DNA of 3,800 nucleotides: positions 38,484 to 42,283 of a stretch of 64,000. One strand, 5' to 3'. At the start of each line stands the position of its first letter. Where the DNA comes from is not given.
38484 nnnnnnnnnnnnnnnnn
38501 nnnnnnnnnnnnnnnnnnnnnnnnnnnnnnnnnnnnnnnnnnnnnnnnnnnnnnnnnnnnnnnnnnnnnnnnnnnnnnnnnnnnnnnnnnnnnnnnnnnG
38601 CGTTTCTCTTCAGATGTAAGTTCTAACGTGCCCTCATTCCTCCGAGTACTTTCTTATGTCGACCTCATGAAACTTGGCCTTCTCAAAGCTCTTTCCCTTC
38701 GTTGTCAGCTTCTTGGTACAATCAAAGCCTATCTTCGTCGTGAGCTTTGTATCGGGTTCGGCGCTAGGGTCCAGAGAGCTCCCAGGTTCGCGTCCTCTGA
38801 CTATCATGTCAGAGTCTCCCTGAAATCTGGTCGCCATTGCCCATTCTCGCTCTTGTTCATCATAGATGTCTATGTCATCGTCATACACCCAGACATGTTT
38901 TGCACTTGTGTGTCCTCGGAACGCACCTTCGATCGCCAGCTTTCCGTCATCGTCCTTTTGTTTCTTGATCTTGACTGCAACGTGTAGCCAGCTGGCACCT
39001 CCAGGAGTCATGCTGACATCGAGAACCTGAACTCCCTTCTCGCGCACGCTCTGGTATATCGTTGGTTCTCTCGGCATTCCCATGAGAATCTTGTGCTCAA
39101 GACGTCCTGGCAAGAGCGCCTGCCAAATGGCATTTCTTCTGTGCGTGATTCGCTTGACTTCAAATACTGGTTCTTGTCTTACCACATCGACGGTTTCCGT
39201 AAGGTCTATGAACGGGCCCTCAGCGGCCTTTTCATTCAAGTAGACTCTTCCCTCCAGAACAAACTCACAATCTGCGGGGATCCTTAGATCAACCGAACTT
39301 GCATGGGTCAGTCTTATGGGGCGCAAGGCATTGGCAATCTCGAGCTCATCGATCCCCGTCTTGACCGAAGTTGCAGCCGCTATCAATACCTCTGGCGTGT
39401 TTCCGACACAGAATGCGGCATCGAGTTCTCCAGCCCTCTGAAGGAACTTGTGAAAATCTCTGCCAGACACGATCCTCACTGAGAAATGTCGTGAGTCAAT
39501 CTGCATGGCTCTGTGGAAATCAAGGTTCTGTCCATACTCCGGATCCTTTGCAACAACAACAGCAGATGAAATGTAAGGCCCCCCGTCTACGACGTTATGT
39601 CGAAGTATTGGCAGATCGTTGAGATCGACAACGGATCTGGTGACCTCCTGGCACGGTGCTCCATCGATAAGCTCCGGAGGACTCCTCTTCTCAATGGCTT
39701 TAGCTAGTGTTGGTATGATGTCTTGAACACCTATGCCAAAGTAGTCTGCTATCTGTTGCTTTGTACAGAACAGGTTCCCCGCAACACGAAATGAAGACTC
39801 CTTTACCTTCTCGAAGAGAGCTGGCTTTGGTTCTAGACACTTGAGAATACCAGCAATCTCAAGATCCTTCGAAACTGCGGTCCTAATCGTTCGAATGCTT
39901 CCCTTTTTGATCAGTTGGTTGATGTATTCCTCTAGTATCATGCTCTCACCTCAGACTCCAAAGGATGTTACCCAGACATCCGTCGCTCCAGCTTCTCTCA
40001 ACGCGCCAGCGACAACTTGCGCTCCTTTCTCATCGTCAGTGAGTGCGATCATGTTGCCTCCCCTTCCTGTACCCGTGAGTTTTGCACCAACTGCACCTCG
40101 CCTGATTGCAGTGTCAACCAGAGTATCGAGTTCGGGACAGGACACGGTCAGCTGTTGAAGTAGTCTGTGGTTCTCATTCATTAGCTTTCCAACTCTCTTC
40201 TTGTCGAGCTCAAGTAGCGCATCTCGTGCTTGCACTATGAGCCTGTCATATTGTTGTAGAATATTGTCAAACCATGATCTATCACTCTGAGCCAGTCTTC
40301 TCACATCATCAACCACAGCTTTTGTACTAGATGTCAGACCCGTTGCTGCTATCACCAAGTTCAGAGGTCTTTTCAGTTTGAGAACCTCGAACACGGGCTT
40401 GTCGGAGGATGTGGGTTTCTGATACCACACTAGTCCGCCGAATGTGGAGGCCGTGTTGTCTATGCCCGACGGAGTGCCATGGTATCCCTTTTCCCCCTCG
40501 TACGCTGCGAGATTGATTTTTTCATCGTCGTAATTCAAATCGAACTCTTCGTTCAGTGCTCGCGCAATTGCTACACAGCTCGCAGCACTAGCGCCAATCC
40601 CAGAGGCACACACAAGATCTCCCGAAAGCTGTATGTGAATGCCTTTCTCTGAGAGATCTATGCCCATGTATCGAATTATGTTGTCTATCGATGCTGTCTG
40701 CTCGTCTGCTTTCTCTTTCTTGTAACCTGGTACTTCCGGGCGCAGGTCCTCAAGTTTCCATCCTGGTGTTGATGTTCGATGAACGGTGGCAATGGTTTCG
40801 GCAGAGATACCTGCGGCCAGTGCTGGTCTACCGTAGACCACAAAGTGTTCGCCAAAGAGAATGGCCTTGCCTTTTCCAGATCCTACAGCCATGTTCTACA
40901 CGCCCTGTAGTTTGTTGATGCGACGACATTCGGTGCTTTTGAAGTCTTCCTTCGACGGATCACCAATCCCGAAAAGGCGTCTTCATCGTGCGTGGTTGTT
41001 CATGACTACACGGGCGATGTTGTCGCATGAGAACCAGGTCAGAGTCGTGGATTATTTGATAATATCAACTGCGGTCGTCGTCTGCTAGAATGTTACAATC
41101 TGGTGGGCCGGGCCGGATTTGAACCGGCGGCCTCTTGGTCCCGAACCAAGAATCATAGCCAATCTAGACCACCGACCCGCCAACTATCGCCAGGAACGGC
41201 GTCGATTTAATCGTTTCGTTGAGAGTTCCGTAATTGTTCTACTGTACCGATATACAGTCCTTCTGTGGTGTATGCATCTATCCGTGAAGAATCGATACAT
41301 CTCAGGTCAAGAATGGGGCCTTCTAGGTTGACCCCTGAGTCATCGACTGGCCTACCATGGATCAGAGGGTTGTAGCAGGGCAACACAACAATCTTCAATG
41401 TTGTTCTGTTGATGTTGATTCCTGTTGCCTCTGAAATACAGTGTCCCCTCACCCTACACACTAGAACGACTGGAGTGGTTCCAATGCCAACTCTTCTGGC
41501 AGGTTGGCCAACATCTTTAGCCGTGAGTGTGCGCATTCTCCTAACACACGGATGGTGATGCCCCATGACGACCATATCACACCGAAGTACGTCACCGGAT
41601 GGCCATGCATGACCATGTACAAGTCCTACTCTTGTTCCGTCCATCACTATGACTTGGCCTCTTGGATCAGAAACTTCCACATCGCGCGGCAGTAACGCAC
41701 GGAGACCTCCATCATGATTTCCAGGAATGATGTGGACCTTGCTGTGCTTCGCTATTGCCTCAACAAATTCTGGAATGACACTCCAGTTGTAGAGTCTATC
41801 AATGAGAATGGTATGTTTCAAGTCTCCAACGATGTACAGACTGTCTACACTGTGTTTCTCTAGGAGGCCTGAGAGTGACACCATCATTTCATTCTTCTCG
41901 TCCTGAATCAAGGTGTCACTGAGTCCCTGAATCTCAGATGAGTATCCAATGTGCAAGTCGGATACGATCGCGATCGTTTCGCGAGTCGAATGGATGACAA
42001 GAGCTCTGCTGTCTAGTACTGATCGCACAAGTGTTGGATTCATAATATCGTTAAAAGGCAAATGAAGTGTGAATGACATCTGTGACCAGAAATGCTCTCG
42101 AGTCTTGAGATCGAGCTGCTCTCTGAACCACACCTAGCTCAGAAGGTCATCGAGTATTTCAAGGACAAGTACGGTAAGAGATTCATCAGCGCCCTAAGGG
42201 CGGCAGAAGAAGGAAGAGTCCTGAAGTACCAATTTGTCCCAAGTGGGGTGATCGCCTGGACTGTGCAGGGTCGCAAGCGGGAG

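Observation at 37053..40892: Complete gene cluster for the alternative archaeal mevalonate pathway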

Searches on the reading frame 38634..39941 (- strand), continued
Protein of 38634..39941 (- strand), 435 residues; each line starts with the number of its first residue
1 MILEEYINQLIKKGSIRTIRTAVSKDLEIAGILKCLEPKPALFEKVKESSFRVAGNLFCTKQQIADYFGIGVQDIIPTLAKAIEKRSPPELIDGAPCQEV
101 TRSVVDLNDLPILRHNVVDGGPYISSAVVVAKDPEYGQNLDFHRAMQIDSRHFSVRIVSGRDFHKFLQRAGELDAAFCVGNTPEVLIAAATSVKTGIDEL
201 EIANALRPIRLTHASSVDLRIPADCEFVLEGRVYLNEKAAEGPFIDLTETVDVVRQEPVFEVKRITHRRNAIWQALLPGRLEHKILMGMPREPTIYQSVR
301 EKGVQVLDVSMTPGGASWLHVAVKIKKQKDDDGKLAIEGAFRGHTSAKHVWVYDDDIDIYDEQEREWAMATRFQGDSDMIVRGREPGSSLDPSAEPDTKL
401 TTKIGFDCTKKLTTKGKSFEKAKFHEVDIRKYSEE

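Call 70: search_protein_families(library=pfam, proteins=[L077:520-3678:+, L077:3707-5146:-, L077:5922-8126:-, L077:12953-13693:+, L077:13700-15253:-, L077:14847-16922:+, L077:16924-17859:+, L077:17445-18755:+, L077:19362-20393:-, L077:20393-21079:-], max_evalue=0.00001)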
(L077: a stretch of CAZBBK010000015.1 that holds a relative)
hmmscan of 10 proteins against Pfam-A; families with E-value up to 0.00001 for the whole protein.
L077:520-3678:+ (1052 aa): 3 families
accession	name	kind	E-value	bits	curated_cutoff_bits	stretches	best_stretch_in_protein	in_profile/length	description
PF02738.23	MoCoBD_1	-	1.1e-82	277.3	27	1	443-687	1-244/244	Molybdopterin cofactor-binding domain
PF20256.3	MoCoBD_2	-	5.7e-72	243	27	1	713-990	3-283/283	Molybdopterin cofactor-binding domain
PF01315.27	Ald_Xan_dh_C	-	5.6e-31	107.6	31.3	1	317-427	1-110/110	Aldehyde oxidase and xanthine dehydrogenase, a/b hammerhead domain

L077:3707-5146:- (479 aa): 2 families
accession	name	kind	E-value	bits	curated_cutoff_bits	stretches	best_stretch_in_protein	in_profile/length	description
PF00282.25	Pyridoxal_deC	-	1e-27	97.3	27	1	74-346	79-373/375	Pyridoxal-dependent decarboxylase conserved domain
PF00266.25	Aminotran_5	-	1.8e-12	47.4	21.5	1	98-369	67-336/371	Aminotransferase class-V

L077:5922-8126:- (734 aa): 1 family
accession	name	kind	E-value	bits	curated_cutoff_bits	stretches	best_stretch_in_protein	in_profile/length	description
PF00082.27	Peptidase_S8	-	6.6e-48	163.9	21.8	1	254-520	3-288/288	Subtilase family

L077:12953-13693:+ (246 aa): 1 family
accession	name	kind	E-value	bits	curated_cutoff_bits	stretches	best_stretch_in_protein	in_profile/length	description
PF00696.33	AA_kinase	-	6.5e-36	124.7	24.9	1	7-224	17-234/234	Amino acid kinase family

L077:13700-15253:- (517 aa): 1 family
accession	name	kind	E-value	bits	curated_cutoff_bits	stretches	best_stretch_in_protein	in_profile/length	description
PF03109.22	ABC1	-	7.6e-54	182.9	22.9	1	176-411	2-238/244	ABC1 atypical kinase-like domain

L077:14847-16922:+ (691 aa): 1 family
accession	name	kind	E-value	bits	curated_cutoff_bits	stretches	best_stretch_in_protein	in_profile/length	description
PF00496.27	SBP_bac_5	-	1.1e-63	216.1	32.4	1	162-605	2-365/368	Bacterial extracellular solute-binding proteins, family 5 Middle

L077:16924-17859:+ (311 aa): 2 families
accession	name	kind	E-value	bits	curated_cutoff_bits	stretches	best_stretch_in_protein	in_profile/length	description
PF00528.27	BPD_transp_1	-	5.7e-36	124.4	26.4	1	114-309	2-183/184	Binding-protein-dependent transport system inner membrane component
PF19300.4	BPD_transp_1_N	-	2.6e-13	50.6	23.8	1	3-101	3-113/114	Binding-prot-dependent transport system membrane comp, N-term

L077:17445-18755:+ (436 aa): 1 family
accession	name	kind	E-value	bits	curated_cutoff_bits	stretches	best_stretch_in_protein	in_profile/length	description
PF00528.27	BPD_transp_1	-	7.3e-29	101.2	26.4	1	248-433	1-181/184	Binding-protein-dependent transport system inner membrane component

L077:19362-20393:- (343 aa): 1 family
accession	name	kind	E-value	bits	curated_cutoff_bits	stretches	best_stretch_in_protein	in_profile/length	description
PF05681.19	Fumerase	-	1e-76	258.3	25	1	59-331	2-268/270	Fumarate hydratase (Fumerase)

L077:20393-21079:- (228 aa): 0 families

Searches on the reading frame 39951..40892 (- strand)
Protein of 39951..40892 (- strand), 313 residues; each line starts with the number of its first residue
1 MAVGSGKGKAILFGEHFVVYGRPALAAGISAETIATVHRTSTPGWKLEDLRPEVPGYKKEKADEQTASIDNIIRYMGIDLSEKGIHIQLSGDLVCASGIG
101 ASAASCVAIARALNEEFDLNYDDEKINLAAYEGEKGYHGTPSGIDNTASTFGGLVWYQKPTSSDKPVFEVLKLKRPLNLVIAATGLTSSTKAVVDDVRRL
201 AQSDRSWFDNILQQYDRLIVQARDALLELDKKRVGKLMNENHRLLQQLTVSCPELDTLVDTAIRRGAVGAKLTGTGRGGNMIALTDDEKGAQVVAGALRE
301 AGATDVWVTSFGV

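Call 3: search_protein_families(library=pfam, proteins=[window:39951-40892:-])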
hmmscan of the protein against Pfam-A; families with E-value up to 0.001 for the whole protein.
window:39951-40892:- (313 aa): 3 families
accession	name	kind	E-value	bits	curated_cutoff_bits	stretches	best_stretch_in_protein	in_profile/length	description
PF08544.19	GHMP_kinases_C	-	2.8e-16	60.1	21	1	223-302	2-83/85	GHMP kinases C terminal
PF00288.32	GHMP_kinases_N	-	2.5e-14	53.7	22.3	1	73-153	11-87/87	GHMP kinases N terminal domain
PF22700.2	MVD-like_N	-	0.00076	19.6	27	0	64-133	60-131/157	Diphosphomevalonate decarboxylase-like N-terminal domain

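Call 4: search_protein_families(library=ncbifam, proteins=[window:39951-40892:-])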
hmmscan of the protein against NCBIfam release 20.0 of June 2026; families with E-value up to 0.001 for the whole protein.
window:39951-40892:- (313 aa): 18 families
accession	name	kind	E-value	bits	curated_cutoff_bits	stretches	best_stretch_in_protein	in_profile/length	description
TIGR00549.1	mevalon_kin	equivalog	2.5e-70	237.1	163.05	1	8-284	3-276/276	mevalonate kinase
NF003036.0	PRK03926.1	equivalog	1.6e-55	188.3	403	1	4-305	4-286/302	mevalonate kinase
NF003006.0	PRK03817.1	equivalog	2e-29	102.7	443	2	180-295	208-323/352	galactokinase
NF002288.1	PRK01212.1-4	equivalog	1.4e-18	67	194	1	65-302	60-282/303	homoserine kinase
NF003705.0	PRK05322.1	equivalog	2.3e-16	59.5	385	1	219-289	281-353/388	galactokinase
TIGR00131.1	gal_kin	equivalog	9e-16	57.7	226.65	1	219-293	282-358/388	galactokinase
TIGR01220.1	Pmev_kin_Gr_pos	equivalog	8.1e-15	54.7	165.7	2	166-304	203-348/358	phosphomevalonate kinase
NF001816.0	PRK00555.1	equivalog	1.6e-14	53.7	509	1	211-302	250-340/363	galactokinase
NF003472.0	PRK05101.1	equivalog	2.5e-14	53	499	2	216-294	273-353/382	galactokinase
NF049969.1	GlMnHpPKinHddA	equivalog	9.4e-12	45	600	1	88-302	101-321/338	D-glycero-D-manno-heptose 7-phosphate kinase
TIGR00191.1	thrB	equivalog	1.2e-10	40.8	168.25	1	69-295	67-274/304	homoserine kinase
NF040957.1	Arch_PMK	equivalog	2.4e-08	33.9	500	1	96-287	91-289/316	phosphomevalonate kinase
NF040725.1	panto_kin_Meth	equivalog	5.6e-08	32.1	380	1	65-216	71-211/286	pantoate kinase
NF009948.0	PRK13412.1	equivalog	1.4e-07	29.7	721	1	56-300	703-950/974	bifunctional fucokinase/fucose-1-phosphate guanylyltransferase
TIGR01920.1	Shik_kin_archae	equivalog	1.1e-06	28.3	126.85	1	47-155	31-142/266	shikimate kinase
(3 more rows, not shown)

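Call 8: search_solved_structures(query=window:39951-40892:-)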
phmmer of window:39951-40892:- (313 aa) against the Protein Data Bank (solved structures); distinct sequences matched with E-value up to 0.001: 31.
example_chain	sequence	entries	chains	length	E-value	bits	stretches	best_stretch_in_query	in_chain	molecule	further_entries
2hfs_A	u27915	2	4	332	1.1e-77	264.5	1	5-294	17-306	Mevalonate kinase, putative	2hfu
2x7i_A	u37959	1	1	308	2e-32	115.9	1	4-312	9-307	MEVALONATE KINASE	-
6mde_A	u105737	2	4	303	9.6e-32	113.6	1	5-302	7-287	Mevalonate kinase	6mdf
4hac_A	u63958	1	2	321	1.2e-31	113.3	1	5-302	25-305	Mevalonate kinase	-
8teb_A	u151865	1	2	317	4.5e-29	104.8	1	5-304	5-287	Mevalonate kinase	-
2oi2_A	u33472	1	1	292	2e-25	92.9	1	2-310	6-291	Mevalonate kinase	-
1kkh_A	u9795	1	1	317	3.3e-25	92.1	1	8-294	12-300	Mevalonate Kinase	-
1vis_A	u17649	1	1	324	3.7e-25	92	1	8-294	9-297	Mevalonate kinase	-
1s4e_A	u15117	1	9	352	3.6e-24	88.7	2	177-309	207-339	Galactokinase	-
2cz9_A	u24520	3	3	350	2e-19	73.2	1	187-300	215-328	Probable galactokinase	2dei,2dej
1kvk_A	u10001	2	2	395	7e-19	71.4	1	121-312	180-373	mevalonate kinase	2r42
8tfo_A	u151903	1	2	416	9e-17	64.5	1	85-288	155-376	Mevalonate kinase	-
2r3v_A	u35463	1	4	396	3.1e-15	59.4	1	121-285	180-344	Mevalonate kinase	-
4p52_A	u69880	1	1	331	1.7e-11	47.1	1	60-300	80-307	Homoserine kinase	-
6tep_A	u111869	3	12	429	1.8e-11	47.1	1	225-294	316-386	Galactokinase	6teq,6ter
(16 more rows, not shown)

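Call 28: find_homologous_proteins(query=window:39951-40892:-, max_evalue=1e-10)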
Query window:39951-40892:- (313 aa): 7974 proteins with E <= 1e-10 among 8000 candidates; the best 120 are listed.
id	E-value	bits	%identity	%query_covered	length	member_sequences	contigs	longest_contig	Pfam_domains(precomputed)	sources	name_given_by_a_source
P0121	2.9e-203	692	100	100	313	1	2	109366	PF00288.33,PF08544.19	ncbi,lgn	ncbi:MAG: mevalonate kinase [Candidatus Thorarchaeota archaeon]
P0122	4.6e-144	497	72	100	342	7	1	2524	PF00288.33,PF08544.19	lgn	-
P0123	8.7e-139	480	69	100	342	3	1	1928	PF00288.33,PF08544.19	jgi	jgi:mevalonate kinase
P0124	1.0e-138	480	68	100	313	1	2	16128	PF00288.33,PF08544.19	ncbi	-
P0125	3.8e-137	475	68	100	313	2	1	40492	PF00288.33,PF08544.19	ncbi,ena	-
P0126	2.9e-136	472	68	100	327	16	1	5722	PF00288.33,PF08544.19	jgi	-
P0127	5.3e-136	471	68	100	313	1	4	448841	PF00288.33,PF08544.19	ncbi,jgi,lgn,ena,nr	ncbi:MAG: mevalonate kinase [Candidatus Thorarchaeota archaeon]|nr:MAG: mevalonate kinase [Candidatu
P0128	9.6e-135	467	69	100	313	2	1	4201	PF00288.33,PF08544.19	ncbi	-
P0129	1.4e-134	466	67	100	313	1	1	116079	PF00288.33,PF08544.19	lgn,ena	-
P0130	3.9e-134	465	67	100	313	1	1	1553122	PF00288.33,PF08544.19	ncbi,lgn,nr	ncbi:MAG: mevalonate kinase [Candidatus Thorarchaeota archaeon]|nr:mevalonate kinase [Candidatus Tho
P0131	2.3e-133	462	66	100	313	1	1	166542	PF00288.33,PF08544.19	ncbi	-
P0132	2.4e-133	462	66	100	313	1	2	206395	PF00288.33,PF08544.19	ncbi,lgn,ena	-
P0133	9.7e-133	460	66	100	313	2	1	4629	PF00288.33,PF08544.19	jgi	-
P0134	2.0e-132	459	65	100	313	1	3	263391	PF00288.33,PF08544.19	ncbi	ncbi:MAG: mevalonate kinase [Candidatus Thorarchaeota archaeon]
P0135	7.9e-132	457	66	100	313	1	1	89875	PF00288.33,PF08544.19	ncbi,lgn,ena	-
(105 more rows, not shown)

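Call 30: search_solved_structures(query=window:39951-40892:-, show_alignments=3, max_evalue=1e-30)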
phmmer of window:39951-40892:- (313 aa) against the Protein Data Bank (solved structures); distinct sequences matched with E-value up to 1e-30: 4.
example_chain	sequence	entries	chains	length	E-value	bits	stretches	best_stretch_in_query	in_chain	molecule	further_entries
2hfs_A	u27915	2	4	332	1.1e-77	264.5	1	5-294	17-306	Mevalonate kinase, putative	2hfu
2x7i_A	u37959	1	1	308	2e-32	115.9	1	4-312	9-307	MEVALONATE KINASE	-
6mde_A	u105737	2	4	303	9.6e-32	113.6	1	5-302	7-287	Mevalonate kinase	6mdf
4hac_A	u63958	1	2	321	1.2e-31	113.3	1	5-302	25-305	Mevalonate kinase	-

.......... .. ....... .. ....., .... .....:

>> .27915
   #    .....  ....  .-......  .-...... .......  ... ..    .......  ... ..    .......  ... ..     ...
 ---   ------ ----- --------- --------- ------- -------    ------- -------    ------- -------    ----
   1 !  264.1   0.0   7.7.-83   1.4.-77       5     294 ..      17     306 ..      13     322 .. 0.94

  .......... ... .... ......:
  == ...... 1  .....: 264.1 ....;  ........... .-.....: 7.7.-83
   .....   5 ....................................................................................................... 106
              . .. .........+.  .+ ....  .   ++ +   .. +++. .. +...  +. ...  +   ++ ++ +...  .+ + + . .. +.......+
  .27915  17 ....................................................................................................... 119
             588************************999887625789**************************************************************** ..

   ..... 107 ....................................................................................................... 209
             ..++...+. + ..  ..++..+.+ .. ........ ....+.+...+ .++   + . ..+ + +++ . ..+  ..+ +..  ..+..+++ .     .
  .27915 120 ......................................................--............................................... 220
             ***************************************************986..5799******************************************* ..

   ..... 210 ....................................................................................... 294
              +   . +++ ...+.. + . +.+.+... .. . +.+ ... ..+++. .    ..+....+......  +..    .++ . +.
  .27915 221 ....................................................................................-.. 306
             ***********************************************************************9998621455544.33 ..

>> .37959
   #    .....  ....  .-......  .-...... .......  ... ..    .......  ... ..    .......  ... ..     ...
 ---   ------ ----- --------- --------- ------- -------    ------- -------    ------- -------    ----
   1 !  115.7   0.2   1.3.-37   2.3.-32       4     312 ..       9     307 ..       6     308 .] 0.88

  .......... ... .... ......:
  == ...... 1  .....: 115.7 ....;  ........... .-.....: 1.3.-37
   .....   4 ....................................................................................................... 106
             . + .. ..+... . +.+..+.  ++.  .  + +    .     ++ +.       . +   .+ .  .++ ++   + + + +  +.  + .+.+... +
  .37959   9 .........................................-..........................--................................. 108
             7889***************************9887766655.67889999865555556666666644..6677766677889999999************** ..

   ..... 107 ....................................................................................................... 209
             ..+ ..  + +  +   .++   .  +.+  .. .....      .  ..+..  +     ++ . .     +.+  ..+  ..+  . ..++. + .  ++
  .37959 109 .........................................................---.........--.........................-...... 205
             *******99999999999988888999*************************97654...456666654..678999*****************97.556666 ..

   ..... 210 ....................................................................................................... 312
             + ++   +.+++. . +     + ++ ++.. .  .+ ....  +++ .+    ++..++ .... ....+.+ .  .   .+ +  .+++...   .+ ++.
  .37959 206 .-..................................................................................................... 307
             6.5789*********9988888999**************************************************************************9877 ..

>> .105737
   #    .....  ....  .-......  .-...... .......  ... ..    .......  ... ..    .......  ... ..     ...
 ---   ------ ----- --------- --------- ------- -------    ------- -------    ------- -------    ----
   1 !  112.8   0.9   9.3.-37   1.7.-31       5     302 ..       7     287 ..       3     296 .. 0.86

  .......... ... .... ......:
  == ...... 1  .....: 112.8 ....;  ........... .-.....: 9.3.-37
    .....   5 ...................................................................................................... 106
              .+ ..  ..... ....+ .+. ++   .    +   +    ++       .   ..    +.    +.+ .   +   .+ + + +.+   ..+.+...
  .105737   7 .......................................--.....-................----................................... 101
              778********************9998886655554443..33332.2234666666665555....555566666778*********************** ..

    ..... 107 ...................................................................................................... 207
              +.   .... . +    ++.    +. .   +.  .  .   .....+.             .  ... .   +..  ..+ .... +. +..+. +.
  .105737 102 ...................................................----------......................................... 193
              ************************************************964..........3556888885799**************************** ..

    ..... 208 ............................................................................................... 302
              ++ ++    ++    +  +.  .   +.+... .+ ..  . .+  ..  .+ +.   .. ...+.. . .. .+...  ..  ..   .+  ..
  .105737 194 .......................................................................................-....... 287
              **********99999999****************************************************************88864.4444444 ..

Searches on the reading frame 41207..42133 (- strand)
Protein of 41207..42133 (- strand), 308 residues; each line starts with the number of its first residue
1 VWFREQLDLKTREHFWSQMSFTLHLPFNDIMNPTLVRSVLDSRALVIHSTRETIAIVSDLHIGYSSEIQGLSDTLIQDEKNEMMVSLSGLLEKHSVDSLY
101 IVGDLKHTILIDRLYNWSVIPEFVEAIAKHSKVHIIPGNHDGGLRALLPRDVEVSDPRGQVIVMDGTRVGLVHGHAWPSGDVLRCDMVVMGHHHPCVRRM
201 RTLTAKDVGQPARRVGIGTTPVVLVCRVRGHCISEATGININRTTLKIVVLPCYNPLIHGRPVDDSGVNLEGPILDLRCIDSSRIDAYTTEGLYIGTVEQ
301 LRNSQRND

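Call 3: search_protein_families(library=pfam, proteins=[window:41207-42133:-])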
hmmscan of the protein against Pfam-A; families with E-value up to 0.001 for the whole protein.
window:41207-42133:- (308 aa): 2 families
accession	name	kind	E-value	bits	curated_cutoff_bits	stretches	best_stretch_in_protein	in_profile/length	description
PF12850.12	Metallophos_2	-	2.6e-07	31.2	27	1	54-198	3-122/154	Calcineurin-like phosphoesterase superfamily domain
PF00149.33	Metallophos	-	4.7e-07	30.9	21.5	1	53-175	2-116/191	Calcineurin-like phosphoesterase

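Call 4: search_protein_families(library=ncbifam, proteins=[window:41207-42133:-])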
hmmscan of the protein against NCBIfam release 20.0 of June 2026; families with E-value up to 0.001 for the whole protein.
window:41207-42133:- (308 aa): 4 families
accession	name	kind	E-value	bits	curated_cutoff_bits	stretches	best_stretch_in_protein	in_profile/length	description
TIGR00024.1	SbcD_rel_arch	hypoth_equivalog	2.5e-21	76.4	115.2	1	52-198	15-147/224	putative phosphoesterase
TIGR04123.1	P_estr_lig_assc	hypoth_equivalog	1.4e-12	47.5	150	1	42-198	13-155/207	ligase-associated DNA damage response endonuclease PdeM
TIGR00040.1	yfcE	subfamily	8.7e-06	25.9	56.25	1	71-195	6-117/158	YfcE family phosphodiesterase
TIGR03729.1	acc_ester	subfamily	0.00055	19.4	148.25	1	54-141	2-72/239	putative phosphoesterase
